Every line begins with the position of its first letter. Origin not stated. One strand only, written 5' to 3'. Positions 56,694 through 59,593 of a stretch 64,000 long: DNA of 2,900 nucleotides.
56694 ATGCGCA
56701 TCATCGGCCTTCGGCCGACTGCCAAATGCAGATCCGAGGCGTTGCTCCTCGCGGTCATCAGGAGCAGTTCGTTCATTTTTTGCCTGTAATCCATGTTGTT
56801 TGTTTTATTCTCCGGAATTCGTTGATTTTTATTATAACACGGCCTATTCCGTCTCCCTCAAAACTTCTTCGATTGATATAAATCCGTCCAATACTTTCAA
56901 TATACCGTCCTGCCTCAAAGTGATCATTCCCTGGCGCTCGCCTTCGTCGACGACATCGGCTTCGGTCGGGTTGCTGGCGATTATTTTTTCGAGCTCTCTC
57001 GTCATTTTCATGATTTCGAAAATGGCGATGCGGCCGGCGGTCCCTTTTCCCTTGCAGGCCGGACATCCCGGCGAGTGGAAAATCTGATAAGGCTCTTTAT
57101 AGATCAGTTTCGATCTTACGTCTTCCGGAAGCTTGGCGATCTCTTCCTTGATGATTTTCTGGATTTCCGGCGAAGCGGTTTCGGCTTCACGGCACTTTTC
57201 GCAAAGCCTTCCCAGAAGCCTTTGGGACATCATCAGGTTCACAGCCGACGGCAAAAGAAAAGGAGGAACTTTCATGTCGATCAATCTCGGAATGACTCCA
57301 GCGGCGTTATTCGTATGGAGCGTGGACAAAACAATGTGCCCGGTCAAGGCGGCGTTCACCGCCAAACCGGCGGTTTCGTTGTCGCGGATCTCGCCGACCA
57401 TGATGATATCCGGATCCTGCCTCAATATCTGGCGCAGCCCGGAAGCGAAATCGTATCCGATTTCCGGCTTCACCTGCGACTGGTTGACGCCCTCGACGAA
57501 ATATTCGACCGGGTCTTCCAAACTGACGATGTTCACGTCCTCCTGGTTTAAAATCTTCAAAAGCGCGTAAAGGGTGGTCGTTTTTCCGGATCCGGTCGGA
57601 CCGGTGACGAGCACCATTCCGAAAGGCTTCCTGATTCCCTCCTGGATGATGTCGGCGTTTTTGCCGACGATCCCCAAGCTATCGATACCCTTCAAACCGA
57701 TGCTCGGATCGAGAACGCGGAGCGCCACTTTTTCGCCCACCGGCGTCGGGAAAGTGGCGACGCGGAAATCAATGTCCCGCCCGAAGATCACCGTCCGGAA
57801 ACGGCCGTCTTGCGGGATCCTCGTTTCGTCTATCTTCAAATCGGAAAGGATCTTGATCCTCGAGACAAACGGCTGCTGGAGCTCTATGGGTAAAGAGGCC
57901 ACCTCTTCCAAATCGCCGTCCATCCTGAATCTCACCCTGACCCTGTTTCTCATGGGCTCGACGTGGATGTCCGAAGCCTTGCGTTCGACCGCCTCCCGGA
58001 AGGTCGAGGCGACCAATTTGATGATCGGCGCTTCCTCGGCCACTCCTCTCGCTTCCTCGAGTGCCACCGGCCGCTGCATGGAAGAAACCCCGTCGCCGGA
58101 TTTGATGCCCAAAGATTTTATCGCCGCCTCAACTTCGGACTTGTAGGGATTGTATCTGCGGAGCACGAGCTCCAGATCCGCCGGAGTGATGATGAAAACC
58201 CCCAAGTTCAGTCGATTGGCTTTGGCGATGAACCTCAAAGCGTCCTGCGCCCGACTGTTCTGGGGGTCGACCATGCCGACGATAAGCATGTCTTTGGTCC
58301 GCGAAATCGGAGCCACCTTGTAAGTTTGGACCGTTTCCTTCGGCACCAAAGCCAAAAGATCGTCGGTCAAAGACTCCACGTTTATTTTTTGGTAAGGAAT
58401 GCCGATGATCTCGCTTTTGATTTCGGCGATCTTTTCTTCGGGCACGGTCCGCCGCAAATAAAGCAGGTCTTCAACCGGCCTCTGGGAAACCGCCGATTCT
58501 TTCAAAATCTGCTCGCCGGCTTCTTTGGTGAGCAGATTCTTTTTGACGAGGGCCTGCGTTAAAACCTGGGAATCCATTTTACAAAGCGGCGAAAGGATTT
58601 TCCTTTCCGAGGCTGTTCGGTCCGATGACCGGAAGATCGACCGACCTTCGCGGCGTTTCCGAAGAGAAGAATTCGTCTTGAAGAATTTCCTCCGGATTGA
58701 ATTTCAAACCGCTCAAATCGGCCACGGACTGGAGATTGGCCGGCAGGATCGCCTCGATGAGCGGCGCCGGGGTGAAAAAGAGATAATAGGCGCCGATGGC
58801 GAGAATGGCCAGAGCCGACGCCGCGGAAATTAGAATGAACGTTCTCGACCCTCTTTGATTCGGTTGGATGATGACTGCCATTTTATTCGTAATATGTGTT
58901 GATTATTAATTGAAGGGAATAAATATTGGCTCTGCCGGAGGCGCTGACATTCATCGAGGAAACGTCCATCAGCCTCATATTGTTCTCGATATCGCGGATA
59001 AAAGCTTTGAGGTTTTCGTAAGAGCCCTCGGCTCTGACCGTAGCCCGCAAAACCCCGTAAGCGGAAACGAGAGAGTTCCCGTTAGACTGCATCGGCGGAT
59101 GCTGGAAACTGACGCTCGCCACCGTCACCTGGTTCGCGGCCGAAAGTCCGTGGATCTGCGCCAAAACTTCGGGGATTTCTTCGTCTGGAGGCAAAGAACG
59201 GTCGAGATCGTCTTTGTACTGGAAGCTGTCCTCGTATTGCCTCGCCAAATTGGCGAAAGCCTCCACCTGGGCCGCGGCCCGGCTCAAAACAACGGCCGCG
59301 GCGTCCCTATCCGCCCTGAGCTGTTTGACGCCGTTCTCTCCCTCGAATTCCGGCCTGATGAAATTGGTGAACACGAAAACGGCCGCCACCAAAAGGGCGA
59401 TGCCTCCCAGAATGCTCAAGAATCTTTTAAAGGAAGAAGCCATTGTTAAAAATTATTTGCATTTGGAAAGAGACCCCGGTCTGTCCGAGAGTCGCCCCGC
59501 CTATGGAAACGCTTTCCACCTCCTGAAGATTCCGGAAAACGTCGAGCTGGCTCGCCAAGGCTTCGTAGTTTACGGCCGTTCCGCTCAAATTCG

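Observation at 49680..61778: Complete secretin-less type IV pilus / competence locus (pilM-N-O-B-T-C, major pilin, pilD, 3-4 minor pilins, comF)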

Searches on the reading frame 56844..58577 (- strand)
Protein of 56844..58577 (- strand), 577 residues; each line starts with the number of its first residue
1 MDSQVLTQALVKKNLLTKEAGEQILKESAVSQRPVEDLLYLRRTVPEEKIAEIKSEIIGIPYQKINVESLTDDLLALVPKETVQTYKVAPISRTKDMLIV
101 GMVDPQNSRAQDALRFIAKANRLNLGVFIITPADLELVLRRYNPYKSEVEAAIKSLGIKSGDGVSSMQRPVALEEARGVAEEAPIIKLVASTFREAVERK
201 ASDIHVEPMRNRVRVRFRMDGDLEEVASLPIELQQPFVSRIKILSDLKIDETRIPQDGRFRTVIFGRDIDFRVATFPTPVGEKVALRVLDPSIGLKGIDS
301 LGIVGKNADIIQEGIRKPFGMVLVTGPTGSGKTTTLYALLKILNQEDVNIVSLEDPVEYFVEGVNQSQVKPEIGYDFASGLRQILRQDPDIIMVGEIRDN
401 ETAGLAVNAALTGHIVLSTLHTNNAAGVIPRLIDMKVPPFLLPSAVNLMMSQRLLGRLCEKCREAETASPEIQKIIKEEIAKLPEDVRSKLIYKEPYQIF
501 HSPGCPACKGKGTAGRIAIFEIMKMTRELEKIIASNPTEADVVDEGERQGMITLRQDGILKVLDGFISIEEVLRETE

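Call 3: search_protein_families(library=pfam, proteins=[window:56844-58577:-], max_evalue=0.01)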
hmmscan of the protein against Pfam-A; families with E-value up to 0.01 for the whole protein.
window:56844-58577:- (577 aa): 10 families
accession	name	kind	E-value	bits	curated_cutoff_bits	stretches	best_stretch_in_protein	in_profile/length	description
PF00437.27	T2SSE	-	2.2e-125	418.6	24.9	1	181-574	4-370/370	Type II/IV secretion system protein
PF05157.20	MshEN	-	1.5e-13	51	23.1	1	59-144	2-85/90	MshEN domain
PF13191.12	AAA_16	-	0.00014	22.9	32.6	1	318-363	24-72/167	AAA ATPase domain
PF13401.12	AAA_22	-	0.00022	22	27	1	320-356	6-42/130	AAA domain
PF20720.3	nSTAND3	-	0.0003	20.9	27.2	1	320-358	18-56/155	Novel STAND NTPase 3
PF25199.1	nSTAND_NTPase5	-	0.00057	20.2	34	1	308-355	29-78/145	Novel STAND NTPase 5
PF13555.12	AAA_29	-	0.00093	19.3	27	1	320-344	23-47/61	P-loop containing region of AAA domain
PF13173.12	AAA_14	-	0.0016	18.9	27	1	321-362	4-43/129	AAA domain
PF13476.12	AAA_23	-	0.0019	19.3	27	1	319-343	19-43/201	AAA domain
PF13604.12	AAA_30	-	0.0025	18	27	1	311-351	10-50/191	AAA domain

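Call 5: search_protein_families(library=ncbifam, proteins=[window:56844-58577:-], max_evalue=0.01)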
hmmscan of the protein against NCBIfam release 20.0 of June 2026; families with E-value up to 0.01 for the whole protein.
window:56844-58577:- (577 aa): 25 families
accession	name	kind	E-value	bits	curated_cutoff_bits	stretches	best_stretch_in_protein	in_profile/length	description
TIGR02538.1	type_IV_pilB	equivalog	3e-166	554.3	675.65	1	6-576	2-562/564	type IV-A pilus assembly ATPase PilB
TIGR02533.1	type_II_gspE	equivalog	2.3e-149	498.2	630.25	1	79-576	5-486/486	type II secretion system ATPase GspE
NF053534.1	T4PilAsmATPsTfpB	equivalog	1.5e-127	426.4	850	1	60-574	83-580/584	type IV pilus assembly ATPase TfpB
NF007755.0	PRK10436.1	equivalog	5.3e-122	407.8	617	1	83-574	14-457/465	type II secretion system protein GspE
NF041000.1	ATPase_ComGA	equivalog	4.5e-70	235.7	300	1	193-455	4-265/267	competence type IV pilus ATPase ComGA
TIGR01420.1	pilT_fam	subfamily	6.3e-57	193.3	319.1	1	192-454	5-259/343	PilT/PilU family type 4a pilus ATPase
TIGR02525.1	plasmid_TraJ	equivalog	4.9e-26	91.6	368.3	1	303-437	134-274/372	plasmid transfer ATPase TraJ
TIGR02524.1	dot_icm_DotB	equivalog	2.6e-22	79.5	463.3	1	310-434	125-258/358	Dot/Icm type IV secretion system ATPase DotB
NF058587.1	archaellum_moto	equivalog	1.8e-16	60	550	1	322-434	278-395/527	archaellum flagellar ATPase motor FlaI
TIGR02782.1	TrbB_P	equivalog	1.5e-14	54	304.55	1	307-432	125-252/303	P-type conjugative transfer ATPase TrbB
TIGR03819.1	heli_sec_ATPase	hypoth_equivalog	8.9e-14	51.4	373.15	1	240-433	102-298/340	TadA family conjugal transfer-associated ATPase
NF010469.0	PRK13894.1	subfamily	2.4e-12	46.9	508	1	307-432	138-264/320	conjugal transfer ATPase TrbB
NF010407.0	PRK13833.1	subfamily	1.1e-11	44.7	499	1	306-433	132-260/323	conjugal transfer protein TrbB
TIGR02788.1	VirB11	equivalog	2.7e-11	43.1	249.95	1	322-435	147-265/308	P-type DNA transfer ATPase VirB11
NF053672.1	bindosome_BasE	exception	1.6e-10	40.4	1000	1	322-438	273-394/512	bindosome assembly system ATPase subunit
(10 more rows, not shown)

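Call 8: find_encoding_contigs(protein=window:56844-58577:-, flank=10000, max_places=6)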
Protein window:56844-58577:- (577 aa): 7 contigs read that carry it; 4 places shown.
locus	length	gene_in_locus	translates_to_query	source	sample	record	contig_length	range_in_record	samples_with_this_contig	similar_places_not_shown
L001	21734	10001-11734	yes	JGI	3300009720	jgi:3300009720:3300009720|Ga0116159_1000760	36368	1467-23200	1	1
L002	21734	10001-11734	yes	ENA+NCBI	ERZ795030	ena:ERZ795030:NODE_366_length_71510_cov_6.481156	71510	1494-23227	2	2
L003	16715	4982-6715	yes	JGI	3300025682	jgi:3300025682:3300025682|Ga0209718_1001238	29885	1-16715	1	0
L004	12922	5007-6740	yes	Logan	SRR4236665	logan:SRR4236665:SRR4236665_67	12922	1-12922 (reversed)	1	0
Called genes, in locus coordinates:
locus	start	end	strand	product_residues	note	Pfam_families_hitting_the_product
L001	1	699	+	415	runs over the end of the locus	PF07995:GSDH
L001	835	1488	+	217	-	PF12917:YfbR-like, PF13023:HD_3, PF01966:HD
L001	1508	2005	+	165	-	PF00293:NUDIX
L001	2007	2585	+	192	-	PF01928:CYTH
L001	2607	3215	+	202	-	PF00730:HhH-GPD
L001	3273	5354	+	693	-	-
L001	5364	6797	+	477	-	-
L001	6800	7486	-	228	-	PF00156:Pribosyltran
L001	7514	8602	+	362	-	PF11104:PilM_2, PF14450:FtsA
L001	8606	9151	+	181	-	-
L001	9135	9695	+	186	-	PF04350:PilO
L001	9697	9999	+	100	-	-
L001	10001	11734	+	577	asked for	PF05157:MshEN, PF00437:T2SSE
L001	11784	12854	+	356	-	PF00437:T2SSE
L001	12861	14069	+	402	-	PF28597:T2SSF_N (faint), PF00482:T2SSF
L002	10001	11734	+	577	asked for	PF05157:MshEN, PF00437:T2SSE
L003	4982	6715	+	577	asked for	PF05157:MshEN, PF00437:T2SSE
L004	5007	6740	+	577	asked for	PF05157:MshEN, PF00437:T2SSE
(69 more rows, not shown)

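Call 9: find_related_loci(query=window:56844-58577:-, collection=genome_contigs, flank=10000)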
Query window:56844-58577:- (577 aa) in genome_contigs; peptide patterns used: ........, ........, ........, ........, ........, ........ (x = any residue, [..] = any of these).
599 stretches matched a pattern (row limit reached: there are more); 16 encode a relative of the query (tblastn E <= 1e-3); 16 distinct loci.
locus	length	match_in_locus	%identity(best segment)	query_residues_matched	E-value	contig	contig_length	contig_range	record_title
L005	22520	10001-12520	89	1-577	0e+0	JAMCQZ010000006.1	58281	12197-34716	MAG: Patescibacteria group bacterium isolate FK_Sedi_A_Bin.300 NODE_900_length_58281_cov_5.82206, whole genome shotgun s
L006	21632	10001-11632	41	10-577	2e-132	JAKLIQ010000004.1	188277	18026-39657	MAG: Candidatus Omnitrophota bacterium isolate RA.bin90 RA.bin90_4, whole genome shotgun sequence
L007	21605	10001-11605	41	19-577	3e-127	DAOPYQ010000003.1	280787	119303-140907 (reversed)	MAG TPA_asm: Candidatus Omnitrophota bacterium isolate AMR_MDS_1310 NODE_7_length_280787_cov_7.844777, whole genome shot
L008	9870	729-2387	39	6-574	2e-115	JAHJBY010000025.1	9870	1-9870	MAG: Candidatus Omnitrophota bacterium isolate Modern_marine.mb.279 Modern_marine.mb.279_k141_424867, whole genome shotg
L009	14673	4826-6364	41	45-574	9e-113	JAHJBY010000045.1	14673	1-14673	MAG: Candidatus Omnitrophota bacterium isolate Modern_marine.mb.279 Modern_marine.mb.279_k141_737157, whole genome shotg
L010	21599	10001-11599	39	34-576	5e-112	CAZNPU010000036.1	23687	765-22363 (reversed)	MAG TPA_asm: uncultured Isosphaeraceae bacterium isolate SRP268622_co1_7 genome assembly, contig: NODE_4445_length_23687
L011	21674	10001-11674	36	6-577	2e-110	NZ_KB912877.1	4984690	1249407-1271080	Methylobacter marinus A45 MetmaDRAFT_scaffold1.1, whole genome shotgun sequence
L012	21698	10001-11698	38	6-577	4e-106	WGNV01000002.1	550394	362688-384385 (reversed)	MAG: Tepidisphaera sp. isolate RI_211 c_000000016454, whole genome shotgun sequence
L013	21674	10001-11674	35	6-577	8e-106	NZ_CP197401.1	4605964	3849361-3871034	Methylobacter sp. sgz302048 chromosome, complete genome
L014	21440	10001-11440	39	82-576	1e-104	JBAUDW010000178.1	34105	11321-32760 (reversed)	MAG: Phycisphaerae bacterium isolate MFD12939_ilm_asm_bin30 k127_183042, whole genome shotgun sequence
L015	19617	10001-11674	36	6-577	3e-106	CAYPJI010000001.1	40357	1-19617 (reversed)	MAG TPA_asm: uncultured Methylobacter sp. isolate SRP192927_co3_582 genome assembly, contig: NODE_1736_length_40357_cov_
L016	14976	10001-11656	33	6-574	2e-91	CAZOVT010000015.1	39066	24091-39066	MAG TPA_asm: uncultured Coxiellaceae bacterium isolate SRP344714_co1_408 genome assembly, contig: NODE_2108_length_39066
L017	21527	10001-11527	35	8-533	2e-90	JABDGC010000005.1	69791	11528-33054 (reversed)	MAG: Gammaproteobacteria bacterium isolate BWOrgHeat_Nextera67_MAG1 3300020998.a:Ga0206951_1009, whole genome shotgun se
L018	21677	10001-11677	35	4-577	5e-105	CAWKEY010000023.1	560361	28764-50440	MAG: uncultured Gammaproteobacteria bacterium isolate MFD03551.bin.1.140 genome assembly, contig: contig_8863, whole gen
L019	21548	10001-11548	27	55-574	2e-54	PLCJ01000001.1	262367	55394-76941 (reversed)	MAG: Candidatus Adlerbacteria bacterium isolate palsa_1324 73.20111000_P3M.106_contig_973, whole genome shotgun sequence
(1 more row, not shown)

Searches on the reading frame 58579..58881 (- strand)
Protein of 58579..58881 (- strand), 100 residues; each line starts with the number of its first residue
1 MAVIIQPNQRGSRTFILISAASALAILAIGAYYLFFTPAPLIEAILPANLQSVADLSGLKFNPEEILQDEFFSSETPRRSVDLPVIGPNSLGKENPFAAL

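Call 3: search_protein_families(library=pfam, proteins=[window:58579-58881:-], max_evalue=0.01)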
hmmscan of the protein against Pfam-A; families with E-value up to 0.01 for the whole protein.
window:58579-58881:- (100 aa): 0 families

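Call 5: search_protein_families(library=ncbifam, proteins=[window:58579-58881:-], max_evalue=0.01)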
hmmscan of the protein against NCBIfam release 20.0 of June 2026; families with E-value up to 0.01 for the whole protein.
window:58579-58881:- (100 aa): 0 families

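Call 81: search_solved_structures(query=A7, max_evalue=10)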
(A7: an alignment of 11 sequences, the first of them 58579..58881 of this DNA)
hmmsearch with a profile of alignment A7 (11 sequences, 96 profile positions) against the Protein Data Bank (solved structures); distinct sequences matched with E-value up to 10: 4.
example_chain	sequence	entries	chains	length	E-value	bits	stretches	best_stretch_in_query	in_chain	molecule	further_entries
6ncl_a0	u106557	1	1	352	0.34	14.1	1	9-41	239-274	P14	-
1xme_C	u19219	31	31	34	0.42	13.8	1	8-38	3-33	Cytochrome c oxidase polypeptide IIA | Cytochrome c oxidase polypeptide 2A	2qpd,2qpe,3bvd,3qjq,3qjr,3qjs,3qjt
7ymi_T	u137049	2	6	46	0.42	13.8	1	17-54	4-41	Photosystem II reaction center protein T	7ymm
1ehk_C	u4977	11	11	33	0.51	13.5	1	9-38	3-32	BA3-TYPE CYTOCHROME-C OXIDASE | Cytochrome c oxidase polypeptide 2A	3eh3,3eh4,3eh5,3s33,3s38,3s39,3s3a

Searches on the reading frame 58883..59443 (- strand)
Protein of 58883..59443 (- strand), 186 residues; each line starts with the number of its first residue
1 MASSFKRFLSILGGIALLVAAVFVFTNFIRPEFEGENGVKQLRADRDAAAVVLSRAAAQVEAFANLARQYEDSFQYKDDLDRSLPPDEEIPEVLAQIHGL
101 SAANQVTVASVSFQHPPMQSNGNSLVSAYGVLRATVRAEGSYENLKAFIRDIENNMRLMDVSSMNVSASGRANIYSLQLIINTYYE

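Call 3: search_protein_families(library=pfam, proteins=[window:58883-59443:-], max_evalue=0.01)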
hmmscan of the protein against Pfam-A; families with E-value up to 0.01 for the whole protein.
window:58883-59443:- (186 aa): 2 families
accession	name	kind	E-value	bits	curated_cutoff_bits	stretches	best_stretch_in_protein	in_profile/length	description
PF04350.18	PilO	-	5.3e-08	33.6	22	1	50-184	12-141/145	Pilus assembly protein, PilO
PF10741.14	T2SSM_b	-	4.7e-05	23.7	21.7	1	93-171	19-92/111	Type II secretion system (T2SS), protein M subtype b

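Call 5: search_protein_families(library=ncbifam, proteins=[window:58883-59443:-], max_evalue=0.01)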
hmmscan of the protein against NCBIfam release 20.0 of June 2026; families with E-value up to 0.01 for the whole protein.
window:58883-59443:- (186 aa): 1 family
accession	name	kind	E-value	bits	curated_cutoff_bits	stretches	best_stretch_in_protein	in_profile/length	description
NF040576.1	T2SS_GspM_XpsM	equivalog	0.00094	18.9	60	1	37-172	26-156/180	type II secretion system protein GspM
